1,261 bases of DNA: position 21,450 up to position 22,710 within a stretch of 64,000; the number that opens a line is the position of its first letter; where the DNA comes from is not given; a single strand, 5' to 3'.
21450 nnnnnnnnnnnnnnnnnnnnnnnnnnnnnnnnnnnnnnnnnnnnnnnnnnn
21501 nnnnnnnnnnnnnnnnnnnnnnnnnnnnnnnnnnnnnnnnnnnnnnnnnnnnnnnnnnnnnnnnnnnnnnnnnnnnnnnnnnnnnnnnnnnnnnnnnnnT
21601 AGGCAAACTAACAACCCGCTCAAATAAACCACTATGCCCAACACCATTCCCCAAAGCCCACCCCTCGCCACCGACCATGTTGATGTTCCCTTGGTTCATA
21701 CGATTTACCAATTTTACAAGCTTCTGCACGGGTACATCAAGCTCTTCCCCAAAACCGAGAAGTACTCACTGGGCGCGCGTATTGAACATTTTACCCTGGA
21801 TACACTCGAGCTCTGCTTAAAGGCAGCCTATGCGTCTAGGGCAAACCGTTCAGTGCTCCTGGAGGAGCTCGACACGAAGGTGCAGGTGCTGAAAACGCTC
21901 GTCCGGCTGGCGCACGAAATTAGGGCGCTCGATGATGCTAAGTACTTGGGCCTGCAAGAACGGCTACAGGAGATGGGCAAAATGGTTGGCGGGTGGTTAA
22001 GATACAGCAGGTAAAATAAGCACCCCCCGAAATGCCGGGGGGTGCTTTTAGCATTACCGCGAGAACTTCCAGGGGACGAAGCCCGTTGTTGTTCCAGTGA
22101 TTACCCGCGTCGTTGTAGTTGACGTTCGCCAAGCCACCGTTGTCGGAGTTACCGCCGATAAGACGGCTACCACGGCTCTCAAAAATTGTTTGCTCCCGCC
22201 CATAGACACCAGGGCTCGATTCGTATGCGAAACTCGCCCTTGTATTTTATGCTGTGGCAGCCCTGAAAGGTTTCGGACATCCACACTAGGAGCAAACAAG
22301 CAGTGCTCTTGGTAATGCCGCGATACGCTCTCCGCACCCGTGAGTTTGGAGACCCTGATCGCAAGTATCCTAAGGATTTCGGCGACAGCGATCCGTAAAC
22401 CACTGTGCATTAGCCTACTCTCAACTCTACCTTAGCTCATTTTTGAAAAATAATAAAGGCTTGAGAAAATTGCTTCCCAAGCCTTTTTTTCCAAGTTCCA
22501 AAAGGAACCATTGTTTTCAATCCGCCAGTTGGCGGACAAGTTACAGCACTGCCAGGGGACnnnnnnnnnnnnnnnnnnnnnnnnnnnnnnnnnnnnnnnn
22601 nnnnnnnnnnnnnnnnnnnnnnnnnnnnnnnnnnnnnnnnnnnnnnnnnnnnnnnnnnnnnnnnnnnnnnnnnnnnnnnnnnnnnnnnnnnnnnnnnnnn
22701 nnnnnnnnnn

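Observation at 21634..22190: Unusual DGR architecture: avd is on the opposite strand and wedged between the TR and the RT, with a strong GC hairpin at the avd/TR junction.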

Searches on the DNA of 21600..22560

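Call 30: search_rna_families(source=window, start=21600, end=22560, threshold=evalue, max_evalue=10)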
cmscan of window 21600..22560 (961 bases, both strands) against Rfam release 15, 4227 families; matches with E-value up to 10: 6.
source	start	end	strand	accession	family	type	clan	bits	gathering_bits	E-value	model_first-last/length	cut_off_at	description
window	22007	22083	+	RF00599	SNORA77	Gene; snRNA; snoRNA; HACA-box;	-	19.6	42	0.2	1-125/125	no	Small nucleolar RNA SNORA77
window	22446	22517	-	RF00238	ctRNA_pND324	Gene; antisense;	-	18.8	45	8.1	1-86/86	no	ctRNA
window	22001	22101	-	RF02621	BSnc120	Gene; sRNA;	-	18.3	114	0.45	1-88/88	no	Brucella sRNA 120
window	22452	22492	-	RF02548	Oskar_OES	Cis-reg;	-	17.7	46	5.6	1-67/67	no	Oocyte entry signal (OES) from oskar mRNA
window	22405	22487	+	RF01820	RsaE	Gene; sRNA;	-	17.1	79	4.8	1-112/112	no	RNA Staph. aureus E (RoxS)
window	22013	22045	-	RF00599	SNORA77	Gene; snRNA; snoRNA; HACA-box;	-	13.3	42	7.3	14-48/125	no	Small nucleolar RNA SNORA77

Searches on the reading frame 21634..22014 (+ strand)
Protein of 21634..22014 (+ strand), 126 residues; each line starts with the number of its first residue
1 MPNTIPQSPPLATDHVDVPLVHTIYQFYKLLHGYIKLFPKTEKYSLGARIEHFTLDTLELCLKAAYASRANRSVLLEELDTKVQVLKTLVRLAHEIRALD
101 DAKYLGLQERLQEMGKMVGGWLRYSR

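Call 4: search_protein_families(library=pfam, proteins=[window:21634-22014:+], max_evalue=1)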
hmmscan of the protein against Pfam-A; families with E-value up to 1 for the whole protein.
window:21634-22014:+ (126 aa): 4 families
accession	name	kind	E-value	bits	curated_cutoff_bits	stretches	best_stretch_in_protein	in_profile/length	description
PF22296.2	bAvd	-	1.9e-17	64.2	40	1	23-124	6-106/107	bAvd-like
PF05635.17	23S_rRNA_IVP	-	0.023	15.3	33.8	0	86-119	72-105/106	23S rRNA-intervening sequence protein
PF08388.16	GIIM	-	0.071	13.5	23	0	91-124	3-38/80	Group II intron, maturase-specific domain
PF08406.16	CbbQ_C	-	0.075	13.7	20.6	1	73-103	3-33/85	CbbQ/NirQ/NorQ C-terminal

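Call 60: search_protein_families(library=ncbifam, proteins=[window:21634-22014:+], max_evalue=0.01)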
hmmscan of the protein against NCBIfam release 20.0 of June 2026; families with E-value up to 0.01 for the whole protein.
window:21634-22014:+ (126 aa): 1 family
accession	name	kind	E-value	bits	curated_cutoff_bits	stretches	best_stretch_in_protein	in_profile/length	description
NF033474.1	DivGenRetAVD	equivalog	1e-22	80.4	80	1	19-123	2-104/104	diversity-generating retroelement protein Avd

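Call 68: search_solved_structures(query=window:21634-22014:+, max_evalue=1)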
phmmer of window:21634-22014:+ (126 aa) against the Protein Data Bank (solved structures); distinct sequences matched with E-value up to 1: 0.

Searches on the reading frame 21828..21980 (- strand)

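Call 61: search_protein_families(library=pfam, proteins=[window:21828-21980:-], max_evalue=1)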
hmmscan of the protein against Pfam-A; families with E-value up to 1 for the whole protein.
window:21828-21980:- (50 aa): 1 family
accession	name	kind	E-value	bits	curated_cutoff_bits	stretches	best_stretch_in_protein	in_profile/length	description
PF08782.15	c-SKI_SMAD_bind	-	0.069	13.7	25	1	5-45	12-53/94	c-SKI Smad4 binding domain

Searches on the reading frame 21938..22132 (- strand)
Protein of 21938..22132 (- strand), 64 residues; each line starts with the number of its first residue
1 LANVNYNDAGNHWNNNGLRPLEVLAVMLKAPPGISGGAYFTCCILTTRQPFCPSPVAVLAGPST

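Call 61: search_protein_families(library=pfam, proteins=[window:21938-22132:-], max_evalue=1)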
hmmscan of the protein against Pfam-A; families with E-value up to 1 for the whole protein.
window:21938-22132:- (64 aa): 1 family
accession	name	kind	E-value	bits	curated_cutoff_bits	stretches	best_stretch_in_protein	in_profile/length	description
PF18775.7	APOBEC4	-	0.16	12.6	27.2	1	11-32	41-62/74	APOBEC4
